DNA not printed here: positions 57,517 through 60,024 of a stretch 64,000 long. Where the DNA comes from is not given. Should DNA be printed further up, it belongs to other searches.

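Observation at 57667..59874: Sugar symporter with three cadherin/Ig-like domains inserted into a periplasmic loop, coupled to a cellobiose phosphorylase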

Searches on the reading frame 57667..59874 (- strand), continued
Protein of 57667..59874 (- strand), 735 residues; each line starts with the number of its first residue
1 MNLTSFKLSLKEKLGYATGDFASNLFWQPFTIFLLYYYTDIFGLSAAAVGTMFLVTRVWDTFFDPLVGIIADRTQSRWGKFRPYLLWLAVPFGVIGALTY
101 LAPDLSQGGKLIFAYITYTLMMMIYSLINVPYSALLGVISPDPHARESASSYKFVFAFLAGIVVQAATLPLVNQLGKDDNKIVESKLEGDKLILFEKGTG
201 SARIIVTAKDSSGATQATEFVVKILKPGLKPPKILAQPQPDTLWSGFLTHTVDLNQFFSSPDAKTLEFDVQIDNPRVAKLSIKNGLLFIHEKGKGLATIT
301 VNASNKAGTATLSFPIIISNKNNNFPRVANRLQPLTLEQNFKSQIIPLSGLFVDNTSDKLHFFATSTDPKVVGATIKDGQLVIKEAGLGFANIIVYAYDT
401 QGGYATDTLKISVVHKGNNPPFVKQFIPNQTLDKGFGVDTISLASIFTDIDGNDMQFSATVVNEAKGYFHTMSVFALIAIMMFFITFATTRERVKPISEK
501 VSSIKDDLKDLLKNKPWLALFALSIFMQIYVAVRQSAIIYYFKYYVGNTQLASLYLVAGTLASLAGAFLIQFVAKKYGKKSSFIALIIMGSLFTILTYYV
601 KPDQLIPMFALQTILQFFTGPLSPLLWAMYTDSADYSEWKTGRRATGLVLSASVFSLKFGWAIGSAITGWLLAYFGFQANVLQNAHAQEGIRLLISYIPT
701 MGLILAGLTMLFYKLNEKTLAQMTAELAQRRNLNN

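Call 16: find_encoding_contigs(protein=P0061, flank=8000, max_places=2)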
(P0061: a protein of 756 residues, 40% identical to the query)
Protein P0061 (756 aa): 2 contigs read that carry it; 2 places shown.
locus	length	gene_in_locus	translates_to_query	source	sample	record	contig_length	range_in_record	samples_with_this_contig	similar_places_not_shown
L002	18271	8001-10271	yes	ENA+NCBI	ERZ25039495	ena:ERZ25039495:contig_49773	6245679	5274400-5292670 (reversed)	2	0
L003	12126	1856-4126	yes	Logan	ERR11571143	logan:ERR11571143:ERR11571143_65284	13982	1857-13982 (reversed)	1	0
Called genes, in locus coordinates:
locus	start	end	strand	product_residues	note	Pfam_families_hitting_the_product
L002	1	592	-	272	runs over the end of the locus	PF00515:TPR_1 (faint), PF07719:TPR_2 (faint)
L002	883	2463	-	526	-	PF12708:Pect-lyase_RHGA_epim, PF00295:Glyco_hydro_28, PF05048:NosD (faint), PF13229:Beta_helix (faint)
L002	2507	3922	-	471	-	PF12708:Pect-lyase_RHGA_epim (weak), PF00295:Glyco_hydro_28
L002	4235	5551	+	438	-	PF07610:DUF1573, PF22544:HYDIN_VesB_CFA65-like_Ig (weak), PF13620:CarboxypepD_reg, PF13715:CarbopepD_reg_2 (faint), PF00092:VWA, PF13519:VWA_2, PF13768:VWA_3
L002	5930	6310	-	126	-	PF00072:Response_reg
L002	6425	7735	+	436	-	PF03631:Virul_fac_BrkB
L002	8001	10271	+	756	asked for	PF13347:MFS_2, PF07690:MFS_1, PF13347:MFS_2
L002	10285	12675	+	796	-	PF06165:GH94_b-supersand, PF17167:Glyco_hydro_94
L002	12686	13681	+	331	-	PF04041:Glyco_hydro_130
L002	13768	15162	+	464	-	PF07470:Glyco_hydro_88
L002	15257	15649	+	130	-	PF25056:DUF7793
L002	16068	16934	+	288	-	PF01634:HisG, PF08029:HisG_C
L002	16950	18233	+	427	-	PF00815:Histidinol_dh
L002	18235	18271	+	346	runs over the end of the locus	PF01053:Cys_Met_Meta_PP, PF00155:Aminotran_1_2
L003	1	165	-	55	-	?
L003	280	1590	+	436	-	PF03631:Virul_fac_BrkB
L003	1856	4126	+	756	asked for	PF13347:MFS_2, PF07690:MFS_1, PF13347:MFS_2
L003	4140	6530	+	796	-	PF06165:GH94_b-supersand, PF17167:Glyco_hydro_94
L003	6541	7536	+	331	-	PF04041:Glyco_hydro_130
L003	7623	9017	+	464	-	PF07470:Glyco_hydro_88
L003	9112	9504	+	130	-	PF25056:DUF7793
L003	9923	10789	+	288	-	PF01634:HisG, PF08029:HisG_C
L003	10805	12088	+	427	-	PF00815:Histidinol_dh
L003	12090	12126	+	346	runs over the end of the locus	PF01053:Cys_Met_Meta_PP, PF00155:Aminotran_1_2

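Call 17: find_encoding_contigs(protein=P0029, flank=8000, max_places=2)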
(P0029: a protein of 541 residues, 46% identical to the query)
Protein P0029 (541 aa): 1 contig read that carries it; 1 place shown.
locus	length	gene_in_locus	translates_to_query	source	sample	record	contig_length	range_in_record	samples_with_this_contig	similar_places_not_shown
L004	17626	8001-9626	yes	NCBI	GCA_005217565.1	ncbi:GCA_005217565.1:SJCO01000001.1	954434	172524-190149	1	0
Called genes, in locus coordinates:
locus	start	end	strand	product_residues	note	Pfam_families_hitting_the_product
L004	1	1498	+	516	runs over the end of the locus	PF00884:Sulfatase, PF01663:Phosphodiest (faint), PF16347:SGSH_C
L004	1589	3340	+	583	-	PF02927:CelD_N, PF00759:Glyco_hydro_9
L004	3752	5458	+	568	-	PF00884:Sulfatase, PF16347:SGSH_C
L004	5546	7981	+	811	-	PF06165:GH94_b-supersand, PF17167:Glyco_hydro_94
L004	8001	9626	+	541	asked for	PF13347:MFS_2, PF12832:MFS_1_like (faint), PF13347:MFS_2, PF07690:MFS_1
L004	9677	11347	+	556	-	PF01522:Polysacc_deac_1, PF00657:Lipase_GDSL, PF13472:Lipase_GDSL_2, PF14606:Lipase_GDSL_3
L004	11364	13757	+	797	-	PF06165:GH94_b-supersand, PF17167:Glyco_hydro_94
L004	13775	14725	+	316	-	PF00150:Cellulase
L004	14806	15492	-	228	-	PF00072:Response_reg, PF00486:Trans_reg_C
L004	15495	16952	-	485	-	PF00512:HisKA, PF02518:HATPase_c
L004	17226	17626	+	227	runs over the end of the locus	-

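Call 19: find_encoding_contigs(protein=P0033, flank=8000, max_places=2)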
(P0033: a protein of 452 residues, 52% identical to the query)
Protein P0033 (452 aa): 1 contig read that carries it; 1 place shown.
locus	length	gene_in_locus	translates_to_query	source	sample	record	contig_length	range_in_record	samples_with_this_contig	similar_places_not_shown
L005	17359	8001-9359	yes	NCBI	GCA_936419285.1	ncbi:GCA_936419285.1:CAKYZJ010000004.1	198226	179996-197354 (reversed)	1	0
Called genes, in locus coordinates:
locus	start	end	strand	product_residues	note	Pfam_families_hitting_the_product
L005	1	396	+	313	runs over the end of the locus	PF00892:EamA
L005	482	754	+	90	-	PF00708:Acylphosphatase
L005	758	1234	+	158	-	PF02542:YgbB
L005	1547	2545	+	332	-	PF00005:ABC_tran, PF13304:AAA_21 (weak)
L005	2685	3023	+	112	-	-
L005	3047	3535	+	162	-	-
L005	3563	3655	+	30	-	-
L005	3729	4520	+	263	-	PF06182:ABC2_membrane_6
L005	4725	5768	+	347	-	PF01087:GalP_UDP_transf, PF02744:GalP_UDP_tr_C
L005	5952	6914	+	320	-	PF00480:ROK, PF01869:BcrAD_BadFG (faint)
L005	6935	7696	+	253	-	PF13580:SIS_2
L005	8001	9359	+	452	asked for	PF13347:MFS_2, PF07690:MFS_1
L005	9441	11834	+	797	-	PF06165:GH94_b-supersand, PF17167:Glyco_hydro_94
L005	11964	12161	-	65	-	PF05635:23S_rRNA_IVP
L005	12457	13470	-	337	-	PF00701:DHDPS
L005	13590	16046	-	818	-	PF02838:Glyco_hydro_20b, PF00728:Glyco_hydro_20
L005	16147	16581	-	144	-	-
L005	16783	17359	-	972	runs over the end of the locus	PF19543:GH123_N, PF22680:Glyco_hydro_123_N_2, PF13320:GH123_cat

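Call 20: find_encoding_contigs(protein=P0105, flank=8000, max_places=2)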
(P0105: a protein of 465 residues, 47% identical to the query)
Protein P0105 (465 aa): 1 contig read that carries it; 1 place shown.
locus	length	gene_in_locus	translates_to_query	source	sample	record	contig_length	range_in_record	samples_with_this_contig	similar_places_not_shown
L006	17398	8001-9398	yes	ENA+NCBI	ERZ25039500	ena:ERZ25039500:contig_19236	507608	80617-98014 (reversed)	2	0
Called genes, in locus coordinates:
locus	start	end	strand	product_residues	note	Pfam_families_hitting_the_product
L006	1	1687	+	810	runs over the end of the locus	PF12704:MacB_PCD, PF02687:FtsX, PF12704:MacB_PCD (weak), PF02687:FtsX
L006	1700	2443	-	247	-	PF02348:CTP_transf_3, PF12804:NTP_transf_3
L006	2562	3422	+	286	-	PF00158:Sigma54_activat, PF14532:Sigma54_activ_2, PF07728:AAA_5 (weak), PF25601:AAA_lid_14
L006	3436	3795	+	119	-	PF18024:HTH_50 (weak), PF02954:HTH_8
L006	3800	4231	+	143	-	PF04390:LptE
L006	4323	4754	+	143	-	-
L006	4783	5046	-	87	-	-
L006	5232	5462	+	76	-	PF03840:SecG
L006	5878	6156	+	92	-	PF00166:Cpn10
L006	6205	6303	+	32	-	-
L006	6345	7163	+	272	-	PF00118:Cpn60_TCP1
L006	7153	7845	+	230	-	PF00118:Cpn60_TCP1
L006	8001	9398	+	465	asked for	PF13347:MFS_2, PF07690:MFS_1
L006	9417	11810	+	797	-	PF06165:GH94_b-supersand, PF17167:Glyco_hydro_94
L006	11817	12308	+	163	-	PF04073:tRNA_edit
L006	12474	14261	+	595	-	PF00009:GTP_EFTU, PF01926:MMR_HSR1 (faint), PF00071:Ras (weak), PF03144:GTP_EFTU_D2, PF22042:EF-G_D2 (weak), PF00679:EFG_C, PF06421:LepA_C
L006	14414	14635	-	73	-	-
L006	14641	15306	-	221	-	-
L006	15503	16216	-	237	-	PF00072:Response_reg, PF00486:Trans_reg_C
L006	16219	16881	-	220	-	PF00512:HisKA, PF02518:HATPase_c, PF14501:HATPase_c_5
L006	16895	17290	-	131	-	-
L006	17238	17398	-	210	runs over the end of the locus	-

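Call 21: find_encoding_contigs(protein=P0002, flank=10000, max_places=2)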
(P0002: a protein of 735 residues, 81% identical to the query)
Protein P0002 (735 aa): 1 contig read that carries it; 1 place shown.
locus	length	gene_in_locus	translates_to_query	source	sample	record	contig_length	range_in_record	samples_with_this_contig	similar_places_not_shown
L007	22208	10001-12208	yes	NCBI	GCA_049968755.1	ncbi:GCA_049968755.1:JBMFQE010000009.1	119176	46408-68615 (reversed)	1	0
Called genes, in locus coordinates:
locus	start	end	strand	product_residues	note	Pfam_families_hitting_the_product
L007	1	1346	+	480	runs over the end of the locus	-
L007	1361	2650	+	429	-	PF19335:HMBD, PF25919:BSH_CusB, PF25973:BSH_CzcB, PF25869:3HB_CusB, PF25944:Beta-barrel_RND (weak), PF25954:Beta-barrel_RND_2, PF25975:CzcB_C (weak)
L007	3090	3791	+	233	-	PF13489:Methyltransf_23, PF07021:MetW (weak), PF13847:Methyltransf_31 (weak), PF08241:Methyltransf_11, PF08242:Methyltransf_12, PF13649:Methyltransf_25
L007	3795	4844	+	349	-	PF00586:AIRS, PF02769:AIRS_C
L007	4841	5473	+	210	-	PF02581:TMP-TENI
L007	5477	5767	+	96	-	PF03966:Trm112p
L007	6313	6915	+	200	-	-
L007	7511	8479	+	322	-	PF00348:polyprenyl_synt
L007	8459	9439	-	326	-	PF00294:PfkB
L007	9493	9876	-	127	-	PF00166:Cpn10 (weak)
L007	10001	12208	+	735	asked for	PF13347:MFS_2, PF07690:MFS_1 (weak)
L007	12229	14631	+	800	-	PF06165:GH94_b-supersand, PF17167:Glyco_hydro_94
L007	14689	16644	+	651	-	PF01807:Zn_ribbon_DnaG, PF08275:DNAG_N, PF01751:Toprim, PF13155:Toprim_2, PF13362:Toprim_3, PF13662:Toprim_4, PF10410:DnaB_bind (weak), PF28534:DUF8430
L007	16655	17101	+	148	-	PF04074:DUF386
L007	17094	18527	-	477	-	PF00232:Glyco_hydro_1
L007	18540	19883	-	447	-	PF01943:Polysacc_synt (faint), PF13440:Polysacc_synt_3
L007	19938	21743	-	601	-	PF02554:CstA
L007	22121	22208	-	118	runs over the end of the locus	PF00543:P-II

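Call 28: predict_structure(alignment_id=A1)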
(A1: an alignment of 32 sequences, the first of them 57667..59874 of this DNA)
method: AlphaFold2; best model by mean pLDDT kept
length: 735 residues; sequences in the alignment: 32
mean_pLDDT: 85.0   pTM: 0.79
mean pLDDT of the five models: 85.0, 83.3, 82.1, 81.9, 80.4
residues with pLDDT >= 90: 257; 70-90: 427; 50-70: 45; < 50: 6
segments of 3 or more residues with pLDDT < 50: 1-4
pLDDT, mean of each block of 10 residues (from residue 1): 61 89 89 91 87 83 74 60 84 92 83 91 87 78 73 87 94 93 91 92 91 87 81 81 87 89 80 83 91 83 78 84 86 88 87 84 75 81 85 84 85 84 82 89 87 88 94 95 90 59 70 87 93 94 87 93 90 85 93 93 86 94 87 83 72 83 91 80 71 94 93 86 83 70
secondary structure, 60 per line:
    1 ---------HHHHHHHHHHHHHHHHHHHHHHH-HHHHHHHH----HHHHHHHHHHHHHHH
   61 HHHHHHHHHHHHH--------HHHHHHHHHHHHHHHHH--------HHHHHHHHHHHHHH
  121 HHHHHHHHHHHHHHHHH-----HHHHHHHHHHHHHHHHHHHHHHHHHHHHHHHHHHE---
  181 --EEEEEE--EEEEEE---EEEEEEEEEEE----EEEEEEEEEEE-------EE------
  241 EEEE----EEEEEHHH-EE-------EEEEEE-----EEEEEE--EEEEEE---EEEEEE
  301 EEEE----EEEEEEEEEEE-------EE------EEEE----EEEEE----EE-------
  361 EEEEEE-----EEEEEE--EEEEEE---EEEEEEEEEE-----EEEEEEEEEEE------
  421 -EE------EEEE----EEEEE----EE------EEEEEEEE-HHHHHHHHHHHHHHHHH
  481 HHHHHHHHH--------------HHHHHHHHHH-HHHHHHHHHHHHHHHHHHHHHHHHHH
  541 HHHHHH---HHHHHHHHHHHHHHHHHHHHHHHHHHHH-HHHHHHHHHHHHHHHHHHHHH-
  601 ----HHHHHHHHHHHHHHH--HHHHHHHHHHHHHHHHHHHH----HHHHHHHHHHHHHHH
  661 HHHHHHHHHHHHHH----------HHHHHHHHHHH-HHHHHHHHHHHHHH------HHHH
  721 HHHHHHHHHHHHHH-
elements in order (helices of 4 or more, strands of 3 or more residues): H10-32 H34-41 H46-73 H82-98 H107-137 H143-176 E183-188 E191-196 E200-210 E215-225 E241-244 E249-253 E267-272 E278-283 E286-291 E295-304 E309-319 E335-338 E343-347 E361-366 E372-377 E380-385 E389-398 E404-414 E430-433 E438-442 E455-462 H464-489 H504-513 H515-546 H550-577 H579-599 H605-619 H622-641 H646-674 H685-695 H697-710 H717-734

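Call 31: fold_search(model_id=the predicted structure, library=pdb)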
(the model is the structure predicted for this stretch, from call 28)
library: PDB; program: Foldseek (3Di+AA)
matches with E <= 10: 1448; with E <= 0.001: 243
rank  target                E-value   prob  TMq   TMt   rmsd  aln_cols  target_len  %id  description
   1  7mjs_X                5.6e-15  1.00  0.54  0.84   7.6       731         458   14  Single-Particle Cryo-EM Structure of Major Facilitator Superfamily Domain containing 2A in complex with LPC-18:3 (released 2021-06-16)
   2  8d2t_A                6.6e-15  1.00  0.55  0.85   6.0       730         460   13  Zebrafish MFSD2A isoform B in inward open ligand-free conformation (released 2023-05-10)
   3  8d2s_A                3.1e-14  1.00  0.53  0.80   9.0       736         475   14  Zebrafish MFSD2A isoform B in inward open ligand bound conformation (released 2023-05-10)
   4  9oli_A                3.2e-14  1.00  0.53  0.82   5.4       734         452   16  Crystal structure of the melibiose-bound melibiose transporter (released 2026-02-04)
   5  7l16                  1.0e-13  1.00  0.51  0.80   4.9       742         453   16  Crystal structure of sugar-bound melibiose permease MelB (released 2021-08-04)
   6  9old                  3.3e-13  1.00  0.51  0.79   4.9       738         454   16  Crystal structure of alpha-NPG-bound D59C MelBSt (released 2026-02-04)
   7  8fq9                  4.2e-13  1.00  0.52  0.81   4.4       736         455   16  Crystal structure of a ligand-bound cation-site mutant D55C of a melibiose transporter (released 2024-06-05)
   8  8t60_A                5.8e-12  1.00  0.50  0.85   3.5       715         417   15  CryoEM structure of an inward-facing MelBSt at a Na(+)-bound and sugar low-affinity conformation (released 2024-02-28)
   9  7n98                  1.9e-11  1.00  0.51  0.76   9.4       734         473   14  Cryo-EM structure of MFSD2A (released 2021-08-04)
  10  7oix_B                9.9e-11  1.00  0.51  0.80   6.2       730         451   13  Structure of thermostable human MFSD2A in complex with thermostable human Sync2 (released 2022-06-01)
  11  6dlh                  1.7e-07  1.00  0.12  0.12  21.5       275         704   14  Endo-fucoidan hydrolase MfFcnA4 from glycoside hydrolase family 107 (released 2018-10-03)
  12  4aq1_C                5.3e-07  1.00  0.10  0.11  16.8       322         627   12  Structure of the SbsB S-layer protein of Geobacillus stearothermophilus PV72p2 in complex with nanobody KB6 (released 2012-06-13)
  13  6sdb_B                6.3e-07  1.00  0.12  0.36  11.0       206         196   17  Chimeric titin Z1Z2 functionalized with a KLER exogenous peptide from decorin (released 2019-09-18)
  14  3b43                  1.4e-06  1.00  0.11  0.13  26.8       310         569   12  I-band fragment I65-I70 from titin (released 2008-01-22)
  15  6sdb_E                1.7e-06  1.00  0.11  0.35  16.2       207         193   17  Chimeric titin Z1Z2 functionalized with a KLER exogenous peptide from decorin (released 2019-09-18)
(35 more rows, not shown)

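Call 45: find_related_loci(query=A1, collection=genome_contigs, flank=6000)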
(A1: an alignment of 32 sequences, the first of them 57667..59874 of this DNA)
Query A1 (735 aa) in genome_contigs; peptide patterns used: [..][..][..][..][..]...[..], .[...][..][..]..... (x = any residue, [..] = any of these).
600 stretches matched a pattern (row limit reached: there are more); 596 encode a relative of the query (tblastn E <= 1e-3); the best 80 are kept; 80 distinct loci.
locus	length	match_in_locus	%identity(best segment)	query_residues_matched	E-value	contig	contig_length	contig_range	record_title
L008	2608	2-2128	42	22-732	0e+0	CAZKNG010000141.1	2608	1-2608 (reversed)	MAG TPA_asm: uncultured bacterium isolate binchicken_co13_191 genome assembly, contig: NODE_75407_length_2608_cov_5.0301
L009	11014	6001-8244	40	1-732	0e+0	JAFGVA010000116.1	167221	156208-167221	MAG: Bacteroidales bacterium isolate ZodW_Metabat.117 k87_8164228, whole genome shotgun sequence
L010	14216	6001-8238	39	8-734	5e-170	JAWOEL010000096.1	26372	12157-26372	MAG: Bacteroidales bacterium isolate BLK5-3.bin.192 k191_1701542, whole genome shotgun sequence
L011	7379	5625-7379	38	5-592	1e-139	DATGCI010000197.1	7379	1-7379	MAG TPA_asm: bacterium isolate SMAG_U9644 k141_201549, whole genome shotgun sequence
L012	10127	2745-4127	50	7-732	8e-81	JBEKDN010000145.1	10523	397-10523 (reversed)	MAG: Terracidiphilus sp. isolate SPRUCE 184 SPRUCE_184_145, whole genome shotgun sequence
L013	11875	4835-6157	48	7-731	1e-79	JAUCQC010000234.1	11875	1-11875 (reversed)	MAG: bacterium isolate Bin_019 k127_786146, whole genome shotgun sequence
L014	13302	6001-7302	50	1-718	3e-77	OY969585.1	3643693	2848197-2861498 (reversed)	MAG: Ignavibacteriota bacterium isolate MFD03726.bin.c.11 genome assembly, chromosome: 1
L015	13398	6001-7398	51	1-731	2e-76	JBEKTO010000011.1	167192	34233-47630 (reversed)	MAG: Terracidiphilus sp. isolate SPRUCE 55 SPRUCE_55_11, whole genome shotgun sequence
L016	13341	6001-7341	39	1-731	2e-75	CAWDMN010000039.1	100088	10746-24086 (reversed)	MAG: uncultured Acidobacteriota bacterium isolate MFD04492.bin.1.129 genome assembly, contig: contig_48613, whole genome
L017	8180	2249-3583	46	7-735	8e-75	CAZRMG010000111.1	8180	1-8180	MAG TPA_asm: uncultured Melioribacteraceae bacterium isolate SRP294416_co1_188 genome assembly, contig: NODE_20249_lengt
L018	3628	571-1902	45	8-735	4e-73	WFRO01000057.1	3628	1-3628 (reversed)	MAG: Bacteroidales bacterium isolate S015_12 k151_1136661, whole genome shotgun sequence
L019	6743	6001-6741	49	1-247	3e-70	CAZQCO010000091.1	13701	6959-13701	MAG TPA_asm: uncultured Bacteroidales bacterium isolate binchicken_co81_449 genome assembly, contig: NODE_6827_length_13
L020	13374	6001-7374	59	7-732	7e-70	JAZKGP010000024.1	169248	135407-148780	MAG: Bacteroidota bacterium isolate DC_RB_04_SPN110320-bin056 DCRB04SPN_B056_0_000000000024, whole genome shotgun sequen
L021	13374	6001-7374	43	7-735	1e-69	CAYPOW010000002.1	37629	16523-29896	MAG TPA_asm: uncultured Draconibacterium sp. isolate SRP191223_co1_1 genome assembly, contig: NODE_770_length_37629_cov_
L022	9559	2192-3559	46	7-732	9e-70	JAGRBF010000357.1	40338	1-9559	MAG: Calditrichaeota bacterium isolate HKST-UBA06 2012-05-30_1_(paired)_contig_145705, whole genome shotgun sequence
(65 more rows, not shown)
